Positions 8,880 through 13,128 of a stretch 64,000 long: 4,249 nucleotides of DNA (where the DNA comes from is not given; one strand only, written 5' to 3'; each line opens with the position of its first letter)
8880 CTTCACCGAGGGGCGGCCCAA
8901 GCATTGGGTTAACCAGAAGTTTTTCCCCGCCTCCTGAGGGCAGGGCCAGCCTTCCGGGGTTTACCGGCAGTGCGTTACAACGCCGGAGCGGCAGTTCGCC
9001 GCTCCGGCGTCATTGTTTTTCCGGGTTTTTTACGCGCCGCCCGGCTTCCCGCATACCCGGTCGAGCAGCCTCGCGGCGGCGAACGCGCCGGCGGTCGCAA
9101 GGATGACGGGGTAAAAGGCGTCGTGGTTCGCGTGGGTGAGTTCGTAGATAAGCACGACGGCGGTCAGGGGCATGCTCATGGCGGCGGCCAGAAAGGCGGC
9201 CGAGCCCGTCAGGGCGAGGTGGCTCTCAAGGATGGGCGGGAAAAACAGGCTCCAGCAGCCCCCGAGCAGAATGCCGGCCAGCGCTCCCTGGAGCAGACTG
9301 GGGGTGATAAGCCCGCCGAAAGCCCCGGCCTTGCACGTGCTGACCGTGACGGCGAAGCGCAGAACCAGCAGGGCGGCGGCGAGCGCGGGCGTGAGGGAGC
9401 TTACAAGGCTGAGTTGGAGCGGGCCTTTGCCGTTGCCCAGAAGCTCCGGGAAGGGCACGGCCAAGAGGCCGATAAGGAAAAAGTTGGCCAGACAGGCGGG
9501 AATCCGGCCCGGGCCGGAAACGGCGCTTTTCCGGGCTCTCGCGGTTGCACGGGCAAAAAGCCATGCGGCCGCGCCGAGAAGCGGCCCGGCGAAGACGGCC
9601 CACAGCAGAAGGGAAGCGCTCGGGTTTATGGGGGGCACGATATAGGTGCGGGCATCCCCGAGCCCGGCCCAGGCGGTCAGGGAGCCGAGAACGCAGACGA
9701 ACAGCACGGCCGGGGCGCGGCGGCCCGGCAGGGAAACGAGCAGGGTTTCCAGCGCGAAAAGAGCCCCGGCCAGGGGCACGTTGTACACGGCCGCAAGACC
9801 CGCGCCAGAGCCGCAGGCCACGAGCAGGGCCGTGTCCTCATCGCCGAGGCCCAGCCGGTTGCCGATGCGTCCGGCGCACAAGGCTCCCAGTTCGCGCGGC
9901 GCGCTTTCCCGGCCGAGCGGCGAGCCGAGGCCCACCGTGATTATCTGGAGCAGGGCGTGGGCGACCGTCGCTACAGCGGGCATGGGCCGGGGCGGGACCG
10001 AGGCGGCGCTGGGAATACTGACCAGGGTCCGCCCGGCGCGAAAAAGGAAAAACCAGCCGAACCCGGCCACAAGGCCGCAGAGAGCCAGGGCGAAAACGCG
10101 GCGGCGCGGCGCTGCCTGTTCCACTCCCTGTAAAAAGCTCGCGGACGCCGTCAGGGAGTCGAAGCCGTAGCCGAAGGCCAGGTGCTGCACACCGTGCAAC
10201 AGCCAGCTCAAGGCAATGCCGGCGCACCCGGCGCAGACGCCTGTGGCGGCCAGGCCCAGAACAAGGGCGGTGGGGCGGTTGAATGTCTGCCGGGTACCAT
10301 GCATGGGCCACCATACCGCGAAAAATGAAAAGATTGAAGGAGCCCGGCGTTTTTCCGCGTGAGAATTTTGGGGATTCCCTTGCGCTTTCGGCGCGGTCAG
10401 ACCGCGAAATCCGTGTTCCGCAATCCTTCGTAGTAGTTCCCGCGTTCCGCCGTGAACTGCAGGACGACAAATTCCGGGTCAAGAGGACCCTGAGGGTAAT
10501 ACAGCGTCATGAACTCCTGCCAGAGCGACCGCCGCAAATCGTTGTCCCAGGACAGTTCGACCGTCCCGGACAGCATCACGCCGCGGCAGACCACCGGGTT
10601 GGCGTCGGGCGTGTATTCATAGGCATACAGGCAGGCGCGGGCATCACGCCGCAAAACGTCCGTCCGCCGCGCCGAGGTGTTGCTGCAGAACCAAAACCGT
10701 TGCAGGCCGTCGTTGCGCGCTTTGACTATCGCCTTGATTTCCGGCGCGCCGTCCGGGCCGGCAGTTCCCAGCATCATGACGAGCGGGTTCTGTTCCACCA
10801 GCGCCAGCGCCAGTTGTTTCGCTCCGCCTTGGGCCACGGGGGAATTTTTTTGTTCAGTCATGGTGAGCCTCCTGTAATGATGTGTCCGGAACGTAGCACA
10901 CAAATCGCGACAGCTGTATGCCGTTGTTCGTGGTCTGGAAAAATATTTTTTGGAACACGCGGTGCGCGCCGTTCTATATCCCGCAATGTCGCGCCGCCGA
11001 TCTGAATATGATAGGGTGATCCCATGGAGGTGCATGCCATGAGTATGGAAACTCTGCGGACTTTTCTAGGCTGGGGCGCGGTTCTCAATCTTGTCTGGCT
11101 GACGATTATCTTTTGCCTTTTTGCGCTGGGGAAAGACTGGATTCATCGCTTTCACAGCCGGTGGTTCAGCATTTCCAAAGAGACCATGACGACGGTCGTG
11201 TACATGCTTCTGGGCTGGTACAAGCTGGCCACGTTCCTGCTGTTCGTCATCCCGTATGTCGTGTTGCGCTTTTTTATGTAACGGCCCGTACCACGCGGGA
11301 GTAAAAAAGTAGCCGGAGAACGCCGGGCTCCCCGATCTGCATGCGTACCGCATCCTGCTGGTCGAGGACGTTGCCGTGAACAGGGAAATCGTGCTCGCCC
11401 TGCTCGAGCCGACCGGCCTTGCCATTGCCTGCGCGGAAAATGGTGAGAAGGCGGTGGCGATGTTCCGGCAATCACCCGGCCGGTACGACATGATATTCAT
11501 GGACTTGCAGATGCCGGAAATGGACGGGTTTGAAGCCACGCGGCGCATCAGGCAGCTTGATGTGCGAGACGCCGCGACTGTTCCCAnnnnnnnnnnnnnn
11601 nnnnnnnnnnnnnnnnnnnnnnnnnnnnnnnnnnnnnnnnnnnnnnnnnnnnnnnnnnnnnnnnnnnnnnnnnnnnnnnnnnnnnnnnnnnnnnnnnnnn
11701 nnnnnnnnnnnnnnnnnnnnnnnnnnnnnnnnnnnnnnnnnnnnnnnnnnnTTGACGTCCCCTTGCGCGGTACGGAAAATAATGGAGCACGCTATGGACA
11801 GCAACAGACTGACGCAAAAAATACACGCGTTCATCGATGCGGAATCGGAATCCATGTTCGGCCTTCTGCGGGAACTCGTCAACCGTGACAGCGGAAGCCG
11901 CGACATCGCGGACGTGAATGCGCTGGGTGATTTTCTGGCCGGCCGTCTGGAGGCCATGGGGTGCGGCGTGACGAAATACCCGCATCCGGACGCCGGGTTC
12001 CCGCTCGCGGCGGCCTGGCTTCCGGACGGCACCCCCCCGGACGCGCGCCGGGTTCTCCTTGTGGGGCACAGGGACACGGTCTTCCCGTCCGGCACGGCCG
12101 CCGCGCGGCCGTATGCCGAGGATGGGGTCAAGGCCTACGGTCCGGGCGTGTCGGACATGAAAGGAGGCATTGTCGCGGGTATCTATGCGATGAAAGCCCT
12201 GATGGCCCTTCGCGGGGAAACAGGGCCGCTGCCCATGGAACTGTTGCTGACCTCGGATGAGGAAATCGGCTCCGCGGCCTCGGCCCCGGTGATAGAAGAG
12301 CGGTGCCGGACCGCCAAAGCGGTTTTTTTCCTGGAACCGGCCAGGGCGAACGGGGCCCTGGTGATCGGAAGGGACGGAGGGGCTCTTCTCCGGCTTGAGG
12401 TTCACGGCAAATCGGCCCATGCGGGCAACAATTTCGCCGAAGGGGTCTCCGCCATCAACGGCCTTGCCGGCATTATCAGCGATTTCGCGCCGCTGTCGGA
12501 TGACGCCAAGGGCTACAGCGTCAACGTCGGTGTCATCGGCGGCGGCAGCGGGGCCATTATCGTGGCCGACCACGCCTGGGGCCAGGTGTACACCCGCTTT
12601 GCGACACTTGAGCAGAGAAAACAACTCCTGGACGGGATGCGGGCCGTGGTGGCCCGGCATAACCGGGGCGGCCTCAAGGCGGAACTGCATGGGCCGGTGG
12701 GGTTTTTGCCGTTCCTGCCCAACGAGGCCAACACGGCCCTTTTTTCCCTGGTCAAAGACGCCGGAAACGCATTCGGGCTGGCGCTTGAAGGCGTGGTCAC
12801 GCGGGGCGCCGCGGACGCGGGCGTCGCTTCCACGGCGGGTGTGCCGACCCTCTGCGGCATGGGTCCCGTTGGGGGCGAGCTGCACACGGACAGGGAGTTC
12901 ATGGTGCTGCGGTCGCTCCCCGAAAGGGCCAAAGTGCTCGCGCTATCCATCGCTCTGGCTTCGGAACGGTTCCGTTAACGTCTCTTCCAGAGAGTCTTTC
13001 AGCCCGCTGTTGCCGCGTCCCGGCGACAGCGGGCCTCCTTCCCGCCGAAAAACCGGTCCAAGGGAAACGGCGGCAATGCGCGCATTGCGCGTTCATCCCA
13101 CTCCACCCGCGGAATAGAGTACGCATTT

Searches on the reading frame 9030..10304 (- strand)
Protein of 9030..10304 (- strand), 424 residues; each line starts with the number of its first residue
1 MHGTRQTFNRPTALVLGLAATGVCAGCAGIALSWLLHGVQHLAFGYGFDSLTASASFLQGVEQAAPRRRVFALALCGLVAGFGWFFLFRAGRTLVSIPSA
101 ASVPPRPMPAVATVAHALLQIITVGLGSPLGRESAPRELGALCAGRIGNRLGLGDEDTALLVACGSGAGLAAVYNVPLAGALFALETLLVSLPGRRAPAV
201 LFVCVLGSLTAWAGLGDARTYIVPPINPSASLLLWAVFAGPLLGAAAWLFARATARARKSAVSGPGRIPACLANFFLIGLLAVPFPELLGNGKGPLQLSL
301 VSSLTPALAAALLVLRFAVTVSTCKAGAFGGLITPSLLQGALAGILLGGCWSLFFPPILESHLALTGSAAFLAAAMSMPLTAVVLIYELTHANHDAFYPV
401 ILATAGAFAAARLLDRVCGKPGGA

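Call 55: search_protein_families(library=pfam, proteins=[window:9030-10304:-], max_evalue=0.00001)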
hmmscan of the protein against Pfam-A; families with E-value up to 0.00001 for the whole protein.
window:9030-10304:- (424 aa): 1 family
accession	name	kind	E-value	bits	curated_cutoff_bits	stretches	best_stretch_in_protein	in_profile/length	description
PF00654.25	Voltage_CLC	-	9.8e-62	209.6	24.8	1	88-411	15-345/346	Voltage gated chloride channel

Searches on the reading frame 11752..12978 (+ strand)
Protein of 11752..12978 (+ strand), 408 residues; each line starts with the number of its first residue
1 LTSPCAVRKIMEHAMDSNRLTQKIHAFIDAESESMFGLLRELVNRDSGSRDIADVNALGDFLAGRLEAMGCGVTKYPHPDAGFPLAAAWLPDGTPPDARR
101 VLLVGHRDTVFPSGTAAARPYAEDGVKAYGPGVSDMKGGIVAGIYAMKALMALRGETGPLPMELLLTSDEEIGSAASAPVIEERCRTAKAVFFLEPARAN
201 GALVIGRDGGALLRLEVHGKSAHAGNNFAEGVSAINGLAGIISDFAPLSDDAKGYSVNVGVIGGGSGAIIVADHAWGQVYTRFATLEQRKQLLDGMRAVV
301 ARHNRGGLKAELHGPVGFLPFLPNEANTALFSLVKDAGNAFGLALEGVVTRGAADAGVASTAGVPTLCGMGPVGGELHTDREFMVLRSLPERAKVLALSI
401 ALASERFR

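Call 55: search_protein_families(library=pfam, proteins=[window:11752-12978:+], max_evalue=0.00001)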
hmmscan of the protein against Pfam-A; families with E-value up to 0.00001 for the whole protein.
window:11752-12978:+ (408 aa): 2 families
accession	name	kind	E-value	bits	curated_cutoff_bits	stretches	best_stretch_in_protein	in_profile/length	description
PF01546.33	Peptidase_M20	-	6.9e-23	82.1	24.6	1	102-398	1-202/206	Peptidase family M20/M25/M40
PF07687.19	M20_dimer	-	4.8e-13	49.4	21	1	205-305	1-104/107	Peptidase dimerisation domain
